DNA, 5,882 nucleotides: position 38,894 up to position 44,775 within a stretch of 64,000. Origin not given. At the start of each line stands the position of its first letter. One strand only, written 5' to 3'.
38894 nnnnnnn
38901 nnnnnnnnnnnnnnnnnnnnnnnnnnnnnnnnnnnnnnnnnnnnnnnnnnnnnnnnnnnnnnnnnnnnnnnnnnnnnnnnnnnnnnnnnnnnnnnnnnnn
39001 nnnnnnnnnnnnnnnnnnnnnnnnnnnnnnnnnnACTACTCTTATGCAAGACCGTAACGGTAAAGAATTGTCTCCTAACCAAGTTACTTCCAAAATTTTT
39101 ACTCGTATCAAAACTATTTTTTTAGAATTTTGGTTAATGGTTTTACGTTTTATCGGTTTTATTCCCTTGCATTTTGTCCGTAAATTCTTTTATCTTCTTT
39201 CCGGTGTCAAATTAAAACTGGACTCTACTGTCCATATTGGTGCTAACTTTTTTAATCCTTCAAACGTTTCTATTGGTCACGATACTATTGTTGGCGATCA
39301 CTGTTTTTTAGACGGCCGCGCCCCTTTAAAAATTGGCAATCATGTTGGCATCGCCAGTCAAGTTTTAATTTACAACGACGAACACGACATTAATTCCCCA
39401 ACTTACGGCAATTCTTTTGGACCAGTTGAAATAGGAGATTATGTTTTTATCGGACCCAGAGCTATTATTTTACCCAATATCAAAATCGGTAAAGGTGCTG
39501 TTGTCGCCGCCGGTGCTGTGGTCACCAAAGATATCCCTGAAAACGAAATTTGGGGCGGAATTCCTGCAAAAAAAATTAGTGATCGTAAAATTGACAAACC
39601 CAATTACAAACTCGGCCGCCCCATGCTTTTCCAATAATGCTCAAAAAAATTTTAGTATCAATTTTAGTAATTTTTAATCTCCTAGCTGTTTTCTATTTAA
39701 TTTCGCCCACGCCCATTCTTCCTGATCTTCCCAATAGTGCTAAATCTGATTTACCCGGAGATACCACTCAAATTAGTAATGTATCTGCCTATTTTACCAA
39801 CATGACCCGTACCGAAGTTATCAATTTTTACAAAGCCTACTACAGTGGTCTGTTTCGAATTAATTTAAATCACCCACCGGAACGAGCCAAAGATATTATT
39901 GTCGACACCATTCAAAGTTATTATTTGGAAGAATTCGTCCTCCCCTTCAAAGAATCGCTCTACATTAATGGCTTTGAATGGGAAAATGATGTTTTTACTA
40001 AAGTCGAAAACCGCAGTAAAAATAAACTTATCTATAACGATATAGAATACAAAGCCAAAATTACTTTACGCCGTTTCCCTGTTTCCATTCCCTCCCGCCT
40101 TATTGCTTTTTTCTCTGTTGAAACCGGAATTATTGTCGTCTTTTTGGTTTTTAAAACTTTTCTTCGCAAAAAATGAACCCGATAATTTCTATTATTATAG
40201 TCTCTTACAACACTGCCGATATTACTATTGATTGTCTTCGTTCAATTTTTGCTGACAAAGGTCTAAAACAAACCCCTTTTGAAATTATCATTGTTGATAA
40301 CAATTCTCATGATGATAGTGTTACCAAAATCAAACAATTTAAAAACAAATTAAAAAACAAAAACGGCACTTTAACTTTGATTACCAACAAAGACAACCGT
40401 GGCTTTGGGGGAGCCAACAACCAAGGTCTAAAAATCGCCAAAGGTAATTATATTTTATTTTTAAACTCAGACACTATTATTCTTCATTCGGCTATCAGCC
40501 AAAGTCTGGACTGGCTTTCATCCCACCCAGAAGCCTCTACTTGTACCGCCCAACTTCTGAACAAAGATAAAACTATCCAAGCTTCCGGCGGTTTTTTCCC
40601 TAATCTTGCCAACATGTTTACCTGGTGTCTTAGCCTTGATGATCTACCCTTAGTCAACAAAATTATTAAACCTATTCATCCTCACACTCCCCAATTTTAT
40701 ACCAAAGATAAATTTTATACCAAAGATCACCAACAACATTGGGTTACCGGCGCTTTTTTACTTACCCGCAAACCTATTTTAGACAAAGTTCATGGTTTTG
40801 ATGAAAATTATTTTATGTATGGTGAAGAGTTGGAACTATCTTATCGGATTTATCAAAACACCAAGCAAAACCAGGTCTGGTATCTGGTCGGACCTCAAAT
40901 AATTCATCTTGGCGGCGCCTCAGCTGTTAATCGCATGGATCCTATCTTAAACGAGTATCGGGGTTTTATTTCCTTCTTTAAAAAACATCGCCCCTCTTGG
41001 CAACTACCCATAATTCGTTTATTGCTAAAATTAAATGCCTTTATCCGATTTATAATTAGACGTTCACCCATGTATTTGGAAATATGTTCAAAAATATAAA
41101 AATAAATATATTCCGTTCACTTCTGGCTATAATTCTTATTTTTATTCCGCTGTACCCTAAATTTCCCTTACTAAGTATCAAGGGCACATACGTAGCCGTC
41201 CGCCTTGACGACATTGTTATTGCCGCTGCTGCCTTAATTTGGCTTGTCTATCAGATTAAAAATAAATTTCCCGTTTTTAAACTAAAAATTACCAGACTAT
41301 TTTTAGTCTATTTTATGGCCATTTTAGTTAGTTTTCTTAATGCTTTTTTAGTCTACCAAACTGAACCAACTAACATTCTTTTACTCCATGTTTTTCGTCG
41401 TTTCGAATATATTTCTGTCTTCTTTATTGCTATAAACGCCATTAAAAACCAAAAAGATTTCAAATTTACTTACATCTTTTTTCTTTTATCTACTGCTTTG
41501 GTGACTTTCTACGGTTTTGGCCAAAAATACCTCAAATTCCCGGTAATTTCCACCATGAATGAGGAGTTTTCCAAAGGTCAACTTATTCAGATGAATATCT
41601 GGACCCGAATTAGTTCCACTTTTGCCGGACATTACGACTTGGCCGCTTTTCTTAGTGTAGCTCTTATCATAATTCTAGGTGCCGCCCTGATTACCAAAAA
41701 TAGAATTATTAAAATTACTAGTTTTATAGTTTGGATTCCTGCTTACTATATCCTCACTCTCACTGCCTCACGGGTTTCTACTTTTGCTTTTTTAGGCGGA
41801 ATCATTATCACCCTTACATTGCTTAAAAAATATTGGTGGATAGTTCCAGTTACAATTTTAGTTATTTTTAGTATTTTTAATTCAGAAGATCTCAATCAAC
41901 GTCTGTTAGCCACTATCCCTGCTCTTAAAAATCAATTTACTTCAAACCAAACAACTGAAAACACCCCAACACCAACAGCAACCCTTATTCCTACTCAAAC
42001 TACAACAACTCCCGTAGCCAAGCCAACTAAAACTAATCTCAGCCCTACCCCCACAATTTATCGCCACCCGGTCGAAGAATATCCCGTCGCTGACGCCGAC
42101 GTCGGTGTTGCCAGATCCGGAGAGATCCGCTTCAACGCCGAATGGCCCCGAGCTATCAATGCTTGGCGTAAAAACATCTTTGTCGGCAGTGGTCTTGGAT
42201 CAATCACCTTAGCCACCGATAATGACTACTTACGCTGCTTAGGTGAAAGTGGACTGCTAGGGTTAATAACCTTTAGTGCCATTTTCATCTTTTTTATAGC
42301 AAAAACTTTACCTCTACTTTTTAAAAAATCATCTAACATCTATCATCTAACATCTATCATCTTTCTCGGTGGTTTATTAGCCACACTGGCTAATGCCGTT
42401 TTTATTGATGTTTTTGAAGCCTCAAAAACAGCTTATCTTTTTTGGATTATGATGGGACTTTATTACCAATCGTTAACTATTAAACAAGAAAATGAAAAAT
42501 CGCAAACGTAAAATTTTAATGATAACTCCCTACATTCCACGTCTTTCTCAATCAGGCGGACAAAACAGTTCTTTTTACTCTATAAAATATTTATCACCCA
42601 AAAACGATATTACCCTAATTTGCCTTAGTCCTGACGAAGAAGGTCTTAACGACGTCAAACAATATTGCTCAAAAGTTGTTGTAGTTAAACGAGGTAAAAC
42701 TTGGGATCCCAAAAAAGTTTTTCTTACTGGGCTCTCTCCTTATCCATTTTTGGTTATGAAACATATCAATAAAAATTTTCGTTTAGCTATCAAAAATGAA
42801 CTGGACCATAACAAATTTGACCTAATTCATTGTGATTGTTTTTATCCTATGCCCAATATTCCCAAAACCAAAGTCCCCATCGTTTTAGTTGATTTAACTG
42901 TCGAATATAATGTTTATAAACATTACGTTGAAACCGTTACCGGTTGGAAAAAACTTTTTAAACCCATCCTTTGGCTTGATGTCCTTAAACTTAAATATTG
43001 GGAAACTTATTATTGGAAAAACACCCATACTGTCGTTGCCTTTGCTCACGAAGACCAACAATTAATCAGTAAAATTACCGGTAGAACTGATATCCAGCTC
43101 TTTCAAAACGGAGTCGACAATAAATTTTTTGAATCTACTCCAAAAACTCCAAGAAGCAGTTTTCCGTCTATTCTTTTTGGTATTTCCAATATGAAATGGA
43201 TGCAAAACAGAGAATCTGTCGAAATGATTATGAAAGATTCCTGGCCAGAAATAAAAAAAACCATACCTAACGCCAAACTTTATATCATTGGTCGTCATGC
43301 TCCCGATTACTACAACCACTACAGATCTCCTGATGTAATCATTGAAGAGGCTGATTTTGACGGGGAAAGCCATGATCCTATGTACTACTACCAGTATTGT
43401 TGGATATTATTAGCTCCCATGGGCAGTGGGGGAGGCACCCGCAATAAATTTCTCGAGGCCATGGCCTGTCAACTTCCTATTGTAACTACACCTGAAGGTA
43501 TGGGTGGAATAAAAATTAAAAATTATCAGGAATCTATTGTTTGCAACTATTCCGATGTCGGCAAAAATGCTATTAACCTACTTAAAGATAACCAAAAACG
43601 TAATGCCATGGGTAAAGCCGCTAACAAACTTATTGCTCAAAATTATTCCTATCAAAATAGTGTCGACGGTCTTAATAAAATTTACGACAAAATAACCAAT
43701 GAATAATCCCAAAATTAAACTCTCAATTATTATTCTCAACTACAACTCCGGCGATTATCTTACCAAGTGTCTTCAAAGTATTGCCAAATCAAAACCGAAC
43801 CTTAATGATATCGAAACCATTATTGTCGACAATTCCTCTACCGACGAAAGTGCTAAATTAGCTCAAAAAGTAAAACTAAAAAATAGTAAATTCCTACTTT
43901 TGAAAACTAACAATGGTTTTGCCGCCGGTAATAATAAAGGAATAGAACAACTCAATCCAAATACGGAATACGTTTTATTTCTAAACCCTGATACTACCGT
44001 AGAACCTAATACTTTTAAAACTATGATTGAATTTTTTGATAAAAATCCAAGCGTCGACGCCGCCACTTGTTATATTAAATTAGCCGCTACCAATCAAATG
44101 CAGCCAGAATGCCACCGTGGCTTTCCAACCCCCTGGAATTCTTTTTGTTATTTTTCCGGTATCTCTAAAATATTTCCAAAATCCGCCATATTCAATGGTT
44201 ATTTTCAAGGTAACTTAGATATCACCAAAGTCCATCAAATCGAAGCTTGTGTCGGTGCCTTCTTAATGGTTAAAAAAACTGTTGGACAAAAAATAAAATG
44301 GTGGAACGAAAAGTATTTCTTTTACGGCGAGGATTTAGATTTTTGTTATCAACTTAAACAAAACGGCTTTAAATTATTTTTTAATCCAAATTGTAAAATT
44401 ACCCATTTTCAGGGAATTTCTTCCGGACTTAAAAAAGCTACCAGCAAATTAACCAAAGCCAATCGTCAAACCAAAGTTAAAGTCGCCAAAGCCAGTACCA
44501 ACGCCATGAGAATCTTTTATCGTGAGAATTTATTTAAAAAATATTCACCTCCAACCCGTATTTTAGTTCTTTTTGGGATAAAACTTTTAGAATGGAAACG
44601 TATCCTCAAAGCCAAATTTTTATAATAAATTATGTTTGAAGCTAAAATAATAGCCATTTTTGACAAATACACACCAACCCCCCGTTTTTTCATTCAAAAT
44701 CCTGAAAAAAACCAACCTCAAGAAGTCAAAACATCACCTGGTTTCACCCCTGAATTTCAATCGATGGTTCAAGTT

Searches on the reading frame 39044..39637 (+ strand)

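Call 66: search_protein_families(library=pfam, proteins=[window:39044-39637:+], max_evalue=0.001)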
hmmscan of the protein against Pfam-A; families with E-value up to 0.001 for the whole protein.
window:39044-39637:+ (197 aa): 2 families
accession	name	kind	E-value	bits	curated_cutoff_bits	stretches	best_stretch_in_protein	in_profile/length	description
PF00132.30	Hexapep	-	7e-16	57.6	27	1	128-162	2-36/36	Bacterial transferase hexapeptide (six repeats)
PF14602.12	Hexapep_2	-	2.1e-08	34.2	27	1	127-162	1-34/34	Hexapeptide repeat of succinyl-transferase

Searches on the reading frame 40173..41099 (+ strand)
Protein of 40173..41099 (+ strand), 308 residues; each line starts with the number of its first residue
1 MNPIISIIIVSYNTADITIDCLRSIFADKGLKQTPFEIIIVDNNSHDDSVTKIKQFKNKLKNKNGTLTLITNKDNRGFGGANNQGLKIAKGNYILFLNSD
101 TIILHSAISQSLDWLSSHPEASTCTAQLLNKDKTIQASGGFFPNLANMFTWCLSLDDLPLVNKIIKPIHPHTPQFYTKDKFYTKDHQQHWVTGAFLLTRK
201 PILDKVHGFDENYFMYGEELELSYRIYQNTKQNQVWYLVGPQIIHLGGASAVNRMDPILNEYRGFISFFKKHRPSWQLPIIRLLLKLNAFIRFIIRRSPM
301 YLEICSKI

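Call 66: search_protein_families(library=pfam, proteins=[window:40173-41099:+], max_evalue=0.001)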
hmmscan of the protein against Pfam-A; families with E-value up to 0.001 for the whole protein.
window:40173-41099:+ (308 aa): 4 families
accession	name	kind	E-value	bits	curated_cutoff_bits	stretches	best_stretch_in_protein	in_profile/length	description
PF00535.33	Glycos_transf_2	-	8.2e-24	84.9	23.3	1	6-135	1-123/168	Glycosyl transferase family 2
PF13641.12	Glyco_tranf_2_3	-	4.3e-08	33.9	27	1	5-228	3-196/230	Glycosyltransferase like family 2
PF10111.15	Glyco_tranf_2_2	-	4.4e-08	33.4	27.3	1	35-269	29-232/276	Glycosyltransferase like family 2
PF07534.22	TLD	-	0.00012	22.5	24.5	0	51-104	40-90/170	TLDc domain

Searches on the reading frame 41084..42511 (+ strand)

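Call 51: search_protein_families(library=pfam, proteins=[window:41084-42511:+], max_evalue=0.001)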
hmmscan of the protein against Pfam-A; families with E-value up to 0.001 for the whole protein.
window:41084-42511:+ (475 aa): 1 family
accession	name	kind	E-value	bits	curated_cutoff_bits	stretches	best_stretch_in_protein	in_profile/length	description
PF04932.20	Wzy_C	-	0.00019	21.7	31.7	1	220-397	7-148/149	O-Antigen ligase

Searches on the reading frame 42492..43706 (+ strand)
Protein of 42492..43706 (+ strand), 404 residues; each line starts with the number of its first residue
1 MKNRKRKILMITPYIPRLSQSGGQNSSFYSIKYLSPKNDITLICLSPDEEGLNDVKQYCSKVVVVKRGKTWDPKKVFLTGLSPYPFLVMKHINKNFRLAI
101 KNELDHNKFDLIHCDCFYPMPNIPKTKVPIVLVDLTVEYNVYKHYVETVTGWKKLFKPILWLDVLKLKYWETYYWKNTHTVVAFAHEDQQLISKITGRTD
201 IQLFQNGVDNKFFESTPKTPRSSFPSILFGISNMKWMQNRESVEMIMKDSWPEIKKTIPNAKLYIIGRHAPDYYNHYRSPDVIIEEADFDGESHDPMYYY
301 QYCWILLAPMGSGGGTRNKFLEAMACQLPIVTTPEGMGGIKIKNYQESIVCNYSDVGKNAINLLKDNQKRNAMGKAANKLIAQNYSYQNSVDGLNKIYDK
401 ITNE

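Call 66: search_protein_families(library=pfam, proteins=[window:42492-43706:+], max_evalue=0.001)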
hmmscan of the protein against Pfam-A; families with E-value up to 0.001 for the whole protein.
window:42492-43706:+ (404 aa): 3 families
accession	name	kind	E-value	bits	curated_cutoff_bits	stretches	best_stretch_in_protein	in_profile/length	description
PF13692.12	Glyco_trans_1_4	-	5.3e-13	49.9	27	1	231-352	7-125/142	Glycosyl transferases group 1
PF00534.26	Glycos_transf_1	-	3e-09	37.1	26.4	1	250-379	36-171/172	Glycosyl transferases group 1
PF13439.12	Glyco_transf_4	-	8.5e-05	23.1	28.5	1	55-209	37-167/170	Glycosyltransferase Family 4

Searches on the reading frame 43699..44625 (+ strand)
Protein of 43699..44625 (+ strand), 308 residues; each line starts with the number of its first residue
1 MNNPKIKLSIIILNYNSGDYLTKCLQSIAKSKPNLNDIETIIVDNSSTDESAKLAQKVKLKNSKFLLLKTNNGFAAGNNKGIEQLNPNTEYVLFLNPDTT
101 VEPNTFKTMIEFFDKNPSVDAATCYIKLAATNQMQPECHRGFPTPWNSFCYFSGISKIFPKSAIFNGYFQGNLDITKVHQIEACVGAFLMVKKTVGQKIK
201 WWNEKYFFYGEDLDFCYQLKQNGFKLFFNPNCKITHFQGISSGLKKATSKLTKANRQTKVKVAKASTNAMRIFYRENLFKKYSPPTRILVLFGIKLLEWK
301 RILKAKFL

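Call 66: search_protein_families(library=pfam, proteins=[window:43699-44625:+], max_evalue=0.001)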
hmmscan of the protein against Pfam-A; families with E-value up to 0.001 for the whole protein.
window:43699-44625:+ (308 aa): 4 families
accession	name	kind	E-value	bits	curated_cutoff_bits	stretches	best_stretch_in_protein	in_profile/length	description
PF00535.33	Glycos_transf_2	-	6.4e-23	81.9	23.3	1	9-156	1-143/168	Glycosyl transferase family 2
PF13641.12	Glyco_tranf_2_3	-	3.9e-12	47.1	27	1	8-246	3-219/230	Glycosyltransferase like family 2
PF13632.12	Glyco_trans_2_3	-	3.8e-06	27.3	27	1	91-232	1-119/198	Glycosyl transferase family group 2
PF10111.15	Glyco_tranf_2_2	-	0.00025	21.1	27.3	1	20-111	14-104/276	Glycosyltransferase like family 2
